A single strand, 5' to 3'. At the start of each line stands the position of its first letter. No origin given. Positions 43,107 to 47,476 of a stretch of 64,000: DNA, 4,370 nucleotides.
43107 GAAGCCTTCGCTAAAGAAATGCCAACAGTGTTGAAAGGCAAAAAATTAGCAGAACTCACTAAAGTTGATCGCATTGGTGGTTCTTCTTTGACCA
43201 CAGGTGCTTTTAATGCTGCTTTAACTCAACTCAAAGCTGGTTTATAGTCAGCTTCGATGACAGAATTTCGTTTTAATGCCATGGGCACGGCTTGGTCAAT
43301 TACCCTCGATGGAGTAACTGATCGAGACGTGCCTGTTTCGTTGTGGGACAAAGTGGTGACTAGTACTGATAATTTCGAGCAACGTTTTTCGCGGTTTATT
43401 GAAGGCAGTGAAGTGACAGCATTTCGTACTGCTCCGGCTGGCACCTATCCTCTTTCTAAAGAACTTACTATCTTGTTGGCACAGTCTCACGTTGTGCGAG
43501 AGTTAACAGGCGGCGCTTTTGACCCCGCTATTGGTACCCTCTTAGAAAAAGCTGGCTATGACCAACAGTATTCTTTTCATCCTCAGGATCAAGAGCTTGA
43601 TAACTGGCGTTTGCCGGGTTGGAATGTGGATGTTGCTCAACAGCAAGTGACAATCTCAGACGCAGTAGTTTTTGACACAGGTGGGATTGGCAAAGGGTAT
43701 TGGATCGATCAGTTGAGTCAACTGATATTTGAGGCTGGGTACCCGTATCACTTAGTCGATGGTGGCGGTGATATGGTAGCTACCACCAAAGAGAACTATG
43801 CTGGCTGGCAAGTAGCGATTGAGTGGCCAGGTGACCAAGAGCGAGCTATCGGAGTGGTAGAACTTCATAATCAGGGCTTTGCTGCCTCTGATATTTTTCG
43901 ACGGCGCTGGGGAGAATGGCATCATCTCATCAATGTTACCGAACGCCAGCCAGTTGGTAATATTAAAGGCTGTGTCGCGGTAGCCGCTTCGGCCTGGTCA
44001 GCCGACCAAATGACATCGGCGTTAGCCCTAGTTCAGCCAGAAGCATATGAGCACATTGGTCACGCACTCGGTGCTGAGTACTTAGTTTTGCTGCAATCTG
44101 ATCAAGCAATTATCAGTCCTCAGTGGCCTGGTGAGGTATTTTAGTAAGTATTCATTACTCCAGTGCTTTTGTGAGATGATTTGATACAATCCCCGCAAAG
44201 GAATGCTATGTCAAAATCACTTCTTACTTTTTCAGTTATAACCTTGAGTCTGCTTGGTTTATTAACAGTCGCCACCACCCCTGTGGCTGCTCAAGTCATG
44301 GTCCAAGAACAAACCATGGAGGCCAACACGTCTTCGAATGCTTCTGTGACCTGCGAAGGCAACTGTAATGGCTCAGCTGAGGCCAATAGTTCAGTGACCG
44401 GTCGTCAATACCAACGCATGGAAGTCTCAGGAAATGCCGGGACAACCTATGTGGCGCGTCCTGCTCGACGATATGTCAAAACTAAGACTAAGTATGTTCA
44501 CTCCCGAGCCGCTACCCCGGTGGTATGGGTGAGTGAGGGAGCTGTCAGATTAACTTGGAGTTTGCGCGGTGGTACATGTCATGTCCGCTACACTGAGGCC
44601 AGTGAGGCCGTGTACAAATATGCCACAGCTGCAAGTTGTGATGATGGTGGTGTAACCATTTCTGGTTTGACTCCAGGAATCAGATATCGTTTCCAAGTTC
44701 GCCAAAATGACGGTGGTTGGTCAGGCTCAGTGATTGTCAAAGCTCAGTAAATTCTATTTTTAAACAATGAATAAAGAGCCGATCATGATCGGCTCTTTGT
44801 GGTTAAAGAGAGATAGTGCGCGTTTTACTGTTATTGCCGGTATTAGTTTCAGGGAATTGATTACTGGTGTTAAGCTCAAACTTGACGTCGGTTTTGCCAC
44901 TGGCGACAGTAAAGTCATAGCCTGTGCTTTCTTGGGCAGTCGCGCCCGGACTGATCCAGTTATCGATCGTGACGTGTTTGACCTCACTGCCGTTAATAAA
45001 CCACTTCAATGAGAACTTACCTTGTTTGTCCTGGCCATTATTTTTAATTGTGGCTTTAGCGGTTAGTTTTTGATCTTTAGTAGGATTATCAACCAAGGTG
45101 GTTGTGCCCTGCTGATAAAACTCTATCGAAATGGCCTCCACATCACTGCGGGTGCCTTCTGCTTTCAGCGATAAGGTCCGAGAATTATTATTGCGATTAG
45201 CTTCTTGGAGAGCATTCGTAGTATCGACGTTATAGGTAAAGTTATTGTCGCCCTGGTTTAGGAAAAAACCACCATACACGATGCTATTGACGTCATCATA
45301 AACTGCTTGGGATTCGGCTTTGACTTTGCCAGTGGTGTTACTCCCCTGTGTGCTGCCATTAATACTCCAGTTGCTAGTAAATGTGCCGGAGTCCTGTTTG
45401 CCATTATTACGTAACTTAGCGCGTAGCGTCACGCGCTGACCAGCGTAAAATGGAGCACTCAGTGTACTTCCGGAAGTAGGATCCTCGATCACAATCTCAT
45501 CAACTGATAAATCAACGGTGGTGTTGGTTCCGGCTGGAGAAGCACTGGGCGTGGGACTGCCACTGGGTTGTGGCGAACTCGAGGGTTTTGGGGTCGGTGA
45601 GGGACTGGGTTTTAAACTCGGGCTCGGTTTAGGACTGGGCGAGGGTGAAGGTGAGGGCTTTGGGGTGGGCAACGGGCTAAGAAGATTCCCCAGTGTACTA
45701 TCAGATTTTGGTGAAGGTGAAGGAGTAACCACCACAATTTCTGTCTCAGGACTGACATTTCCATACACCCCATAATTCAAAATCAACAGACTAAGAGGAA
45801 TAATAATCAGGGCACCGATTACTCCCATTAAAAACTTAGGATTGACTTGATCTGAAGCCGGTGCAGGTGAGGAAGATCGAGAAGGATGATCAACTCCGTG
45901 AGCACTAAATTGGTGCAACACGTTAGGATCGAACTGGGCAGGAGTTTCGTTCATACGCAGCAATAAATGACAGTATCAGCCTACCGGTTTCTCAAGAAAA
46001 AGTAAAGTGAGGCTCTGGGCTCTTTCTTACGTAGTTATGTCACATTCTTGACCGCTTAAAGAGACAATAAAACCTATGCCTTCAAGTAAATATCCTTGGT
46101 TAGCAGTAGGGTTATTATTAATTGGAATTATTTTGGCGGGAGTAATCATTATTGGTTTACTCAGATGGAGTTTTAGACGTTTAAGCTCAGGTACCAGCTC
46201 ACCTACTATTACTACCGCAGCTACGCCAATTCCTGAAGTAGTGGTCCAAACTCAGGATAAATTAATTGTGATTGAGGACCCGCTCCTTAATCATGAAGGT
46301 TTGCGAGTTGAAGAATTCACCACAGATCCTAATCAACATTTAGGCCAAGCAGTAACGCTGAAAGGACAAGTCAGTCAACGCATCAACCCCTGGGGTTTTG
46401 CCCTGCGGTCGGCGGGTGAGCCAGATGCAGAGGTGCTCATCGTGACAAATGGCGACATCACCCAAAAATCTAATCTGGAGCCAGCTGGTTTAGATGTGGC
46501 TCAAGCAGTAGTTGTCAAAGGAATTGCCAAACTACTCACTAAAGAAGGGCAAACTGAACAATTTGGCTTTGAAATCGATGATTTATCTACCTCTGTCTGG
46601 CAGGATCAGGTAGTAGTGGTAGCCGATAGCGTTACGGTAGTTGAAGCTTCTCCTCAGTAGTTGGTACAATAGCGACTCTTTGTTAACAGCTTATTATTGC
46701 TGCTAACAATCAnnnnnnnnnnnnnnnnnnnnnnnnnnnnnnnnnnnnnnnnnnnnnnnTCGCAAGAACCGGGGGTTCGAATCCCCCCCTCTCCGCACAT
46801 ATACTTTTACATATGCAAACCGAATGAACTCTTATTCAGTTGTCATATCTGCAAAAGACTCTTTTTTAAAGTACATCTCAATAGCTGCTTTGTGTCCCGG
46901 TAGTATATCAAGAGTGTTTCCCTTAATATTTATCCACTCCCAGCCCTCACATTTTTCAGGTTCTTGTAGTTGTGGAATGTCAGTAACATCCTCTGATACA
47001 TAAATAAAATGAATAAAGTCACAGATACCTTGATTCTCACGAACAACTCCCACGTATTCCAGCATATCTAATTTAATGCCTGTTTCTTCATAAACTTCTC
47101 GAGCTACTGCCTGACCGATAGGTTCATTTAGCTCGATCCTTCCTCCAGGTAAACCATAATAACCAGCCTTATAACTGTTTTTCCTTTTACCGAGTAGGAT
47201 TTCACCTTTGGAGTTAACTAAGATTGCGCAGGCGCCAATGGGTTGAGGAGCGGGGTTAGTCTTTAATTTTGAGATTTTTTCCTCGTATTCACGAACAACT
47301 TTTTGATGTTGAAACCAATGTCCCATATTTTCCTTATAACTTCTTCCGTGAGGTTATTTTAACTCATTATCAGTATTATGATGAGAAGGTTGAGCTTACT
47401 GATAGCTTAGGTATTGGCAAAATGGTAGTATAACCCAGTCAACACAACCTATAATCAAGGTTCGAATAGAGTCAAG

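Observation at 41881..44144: Extracytosolic flavinylation module: ApbE + FMN-binding lipoprotein + RnfD/NqrB-like membrane protein, beside DsbA and BlaR1/BlaI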

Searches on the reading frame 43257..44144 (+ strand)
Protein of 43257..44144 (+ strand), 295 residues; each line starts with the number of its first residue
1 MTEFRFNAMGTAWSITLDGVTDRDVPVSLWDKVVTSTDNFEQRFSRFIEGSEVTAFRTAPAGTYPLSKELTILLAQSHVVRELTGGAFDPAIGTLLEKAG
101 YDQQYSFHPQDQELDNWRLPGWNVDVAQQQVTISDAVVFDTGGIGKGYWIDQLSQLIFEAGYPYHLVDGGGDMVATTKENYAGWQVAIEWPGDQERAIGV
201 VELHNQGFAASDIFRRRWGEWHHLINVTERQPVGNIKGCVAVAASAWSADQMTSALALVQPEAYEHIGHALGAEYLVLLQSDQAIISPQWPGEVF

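Call 3: search_protein_families(library=pfam, proteins=[window:43257-44144:+], max_evalue=1)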
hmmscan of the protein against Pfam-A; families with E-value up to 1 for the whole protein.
window:43257-44144:+ (295 aa): 1 family
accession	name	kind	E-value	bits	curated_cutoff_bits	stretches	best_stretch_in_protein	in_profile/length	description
PF02424.20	ApbE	-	1.8e-38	133.1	25.6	1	9-265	1-252/266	ApbE family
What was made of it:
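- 43257..44144 (+): ApbE-type FAD:protein FMN transferase (295 aa) without a signal peptide or lipobox. PF02424, 133 bits (call 3).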

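Call 4: search_protein_families(library=ncbifam, proteins=[window:43257-44144:+], max_evalue=1)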
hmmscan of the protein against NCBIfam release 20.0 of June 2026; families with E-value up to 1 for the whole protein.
window:43257-44144:+ (295 aa): 2 families
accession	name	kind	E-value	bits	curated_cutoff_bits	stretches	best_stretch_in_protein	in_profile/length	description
NF007774.0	PRK10461.1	equivalog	2.6e-18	66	498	1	7-289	40-341/351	FAD:protein FMN transferase ApbE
NF037958.1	QH_gamma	equivalog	0.097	12.6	50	0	228-265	24-61/104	quinohemoprotein amine dehydrogenase subunit gamma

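Call 75: search_solved_structures(query=window:43257-44144:+, max_evalue=0.00001, show_alignments=1)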
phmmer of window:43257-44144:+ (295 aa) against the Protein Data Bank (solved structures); distinct sequences matched with E-value up to 0.00001: 8.
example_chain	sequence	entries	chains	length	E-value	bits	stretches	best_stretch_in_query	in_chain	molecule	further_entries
4xgw_A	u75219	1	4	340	2.5e-18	69.9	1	6-289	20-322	FAD:protein FMN transferase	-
2o18_A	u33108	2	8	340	9.3e-18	68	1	6-289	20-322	Thiamine biosynthesis lipoprotein apbE | FAD:protein FMN transferase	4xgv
4xgx_A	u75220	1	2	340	6.2e-17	65.3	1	6-289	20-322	FAD:protein FMN transferase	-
3pnd_A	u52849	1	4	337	1.5e-13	54.2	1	7-279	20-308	Thiamine biosynthesis lipoprotein ApbE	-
1vrm_A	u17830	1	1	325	1.7e-13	54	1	4-260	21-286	hypothetical protein TM1553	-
5mgy_H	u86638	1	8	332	6.2e-12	48.9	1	24-273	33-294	FAD:protein FMN transferase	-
6nxi_A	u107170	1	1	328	2.2e-10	43.8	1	19-282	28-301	FAD:protein FMN transferase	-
6nxj_A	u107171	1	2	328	4.7e-09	39.4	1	19-282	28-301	FAD:protein FMN transferase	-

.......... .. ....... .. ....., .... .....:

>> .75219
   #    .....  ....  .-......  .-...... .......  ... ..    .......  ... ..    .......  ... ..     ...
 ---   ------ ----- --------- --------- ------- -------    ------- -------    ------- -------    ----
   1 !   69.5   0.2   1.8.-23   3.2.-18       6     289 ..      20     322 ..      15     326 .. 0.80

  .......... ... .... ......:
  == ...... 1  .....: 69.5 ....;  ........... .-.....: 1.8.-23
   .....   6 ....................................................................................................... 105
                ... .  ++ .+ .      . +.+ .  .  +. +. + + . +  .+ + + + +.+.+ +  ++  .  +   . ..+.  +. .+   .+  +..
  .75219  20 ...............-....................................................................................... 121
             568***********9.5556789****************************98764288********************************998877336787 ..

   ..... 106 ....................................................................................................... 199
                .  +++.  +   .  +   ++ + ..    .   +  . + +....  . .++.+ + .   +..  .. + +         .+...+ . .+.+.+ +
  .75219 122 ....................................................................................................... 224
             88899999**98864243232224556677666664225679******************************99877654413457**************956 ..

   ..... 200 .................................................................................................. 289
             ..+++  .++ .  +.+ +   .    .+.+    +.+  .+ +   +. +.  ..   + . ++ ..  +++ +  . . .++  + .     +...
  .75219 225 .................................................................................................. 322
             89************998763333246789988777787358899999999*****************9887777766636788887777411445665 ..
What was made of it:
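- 43257..44144 (+): 4xgw_A E 2.5e-18, aligned from query residue 6 to residue 20 of the crystallised chain, which I take to be the mature, signal-less construct (call 75).
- On ApbE / FAD:protein FMN transferase (PF02424): 4xgw_A E 2.5e-18 over residues 6-289 (call 75).
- Checked: Best solved relative is V. cholerae ApbE 4xgw_A, E 2.5e-18 (call 75).
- ApbE: PF02424 at 133 bits and 4xgw_A at E 2.5e-18 (calls 3, 75).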

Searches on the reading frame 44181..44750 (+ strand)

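Call 3: search_protein_families(library=pfam, proteins=[window:44181-44750:+], max_evalue=1)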
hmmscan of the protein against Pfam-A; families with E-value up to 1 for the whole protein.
window:44181-44750:+ (189 aa): 3 families
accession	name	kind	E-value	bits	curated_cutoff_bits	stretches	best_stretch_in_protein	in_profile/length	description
PF16656.11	Pur_ac_phosph_N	-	0.0021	19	30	1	139-182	44-87/93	Purple acid Phosphatase, N-terminal domain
PF00041.27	fn3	-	0.0026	18.4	25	1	123-181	17-75/84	Fibronectin type III domain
PF22725.1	GFO_IDH_MocA_C3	-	0.015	15.7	27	1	30-88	63-122/124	GFO/IDH/MocA C-terminal domain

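Call 4: search_protein_families(library=ncbifam, proteins=[window:44181-44750:+], max_evalue=1)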
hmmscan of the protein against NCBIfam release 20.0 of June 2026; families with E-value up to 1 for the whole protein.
window:44181-44750:+ (189 aa): 0 families

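Call 42: search_protein_families(library=pfam, proteins=[window:44181-44750:+], max_evalue=0.01)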
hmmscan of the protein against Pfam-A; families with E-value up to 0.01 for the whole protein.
window:44181-44750:+ (189 aa): 2 families
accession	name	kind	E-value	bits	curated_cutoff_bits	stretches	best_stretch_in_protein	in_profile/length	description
PF16656.11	Pur_ac_phosph_N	-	0.0021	19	30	1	139-182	44-87/93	Purple acid Phosphatase, N-terminal domain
PF00041.27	fn3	-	0.0026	18.4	25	1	123-181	17-75/84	Fibronectin type III domain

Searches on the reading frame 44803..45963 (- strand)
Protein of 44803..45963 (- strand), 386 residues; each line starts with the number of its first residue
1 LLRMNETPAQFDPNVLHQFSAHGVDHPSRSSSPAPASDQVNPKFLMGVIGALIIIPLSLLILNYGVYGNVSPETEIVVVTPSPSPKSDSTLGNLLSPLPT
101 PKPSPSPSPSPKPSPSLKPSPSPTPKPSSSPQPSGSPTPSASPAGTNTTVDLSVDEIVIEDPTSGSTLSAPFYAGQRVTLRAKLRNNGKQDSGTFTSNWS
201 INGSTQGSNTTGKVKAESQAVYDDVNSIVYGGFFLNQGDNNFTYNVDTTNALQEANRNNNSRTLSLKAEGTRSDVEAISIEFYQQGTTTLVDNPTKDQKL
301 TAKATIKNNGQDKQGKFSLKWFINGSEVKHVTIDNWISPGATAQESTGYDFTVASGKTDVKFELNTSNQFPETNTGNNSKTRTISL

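Call 3: search_protein_families(library=pfam, proteins=[window:44803-45963:-], max_evalue=1)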
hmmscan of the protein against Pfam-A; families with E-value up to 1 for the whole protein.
window:44803-45963:- (386 aa): 3 families
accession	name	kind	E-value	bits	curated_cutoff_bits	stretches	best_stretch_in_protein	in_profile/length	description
PF07705.17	CARDB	-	3.8e-19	69.2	22.7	2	289-381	10-100/101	CARDB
PF20578.4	aBig_2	-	0.073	13.3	27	0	285-319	50-84/89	Atrophied bacterial Ig domain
PF05887.16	Trypan_PARP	-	0.081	13.4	100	1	90-143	54-107/134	Procyclic acidic repetitive protein (PARP)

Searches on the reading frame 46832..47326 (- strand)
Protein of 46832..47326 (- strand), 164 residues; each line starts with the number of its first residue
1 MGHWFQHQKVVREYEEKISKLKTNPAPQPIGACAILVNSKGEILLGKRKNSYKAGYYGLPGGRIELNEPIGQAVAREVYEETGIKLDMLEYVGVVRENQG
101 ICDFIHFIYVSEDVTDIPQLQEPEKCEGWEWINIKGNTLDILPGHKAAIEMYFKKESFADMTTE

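Call 57: search_protein_families(library=pfam, proteins=[window:46832-47326:-], max_evalue=0.0001)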
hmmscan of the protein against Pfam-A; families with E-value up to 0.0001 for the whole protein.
window:46832-47326:- (164 aa): 2 families
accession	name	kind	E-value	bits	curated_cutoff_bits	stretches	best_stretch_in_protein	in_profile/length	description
PF00293.34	NUDIX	-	2.5e-21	76.5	21.1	1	29-135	3-116/134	NUDIX domain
PF14815.12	NUDIX_4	-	4.9e-05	23.5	35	1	33-92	2-55/113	NUDIX domain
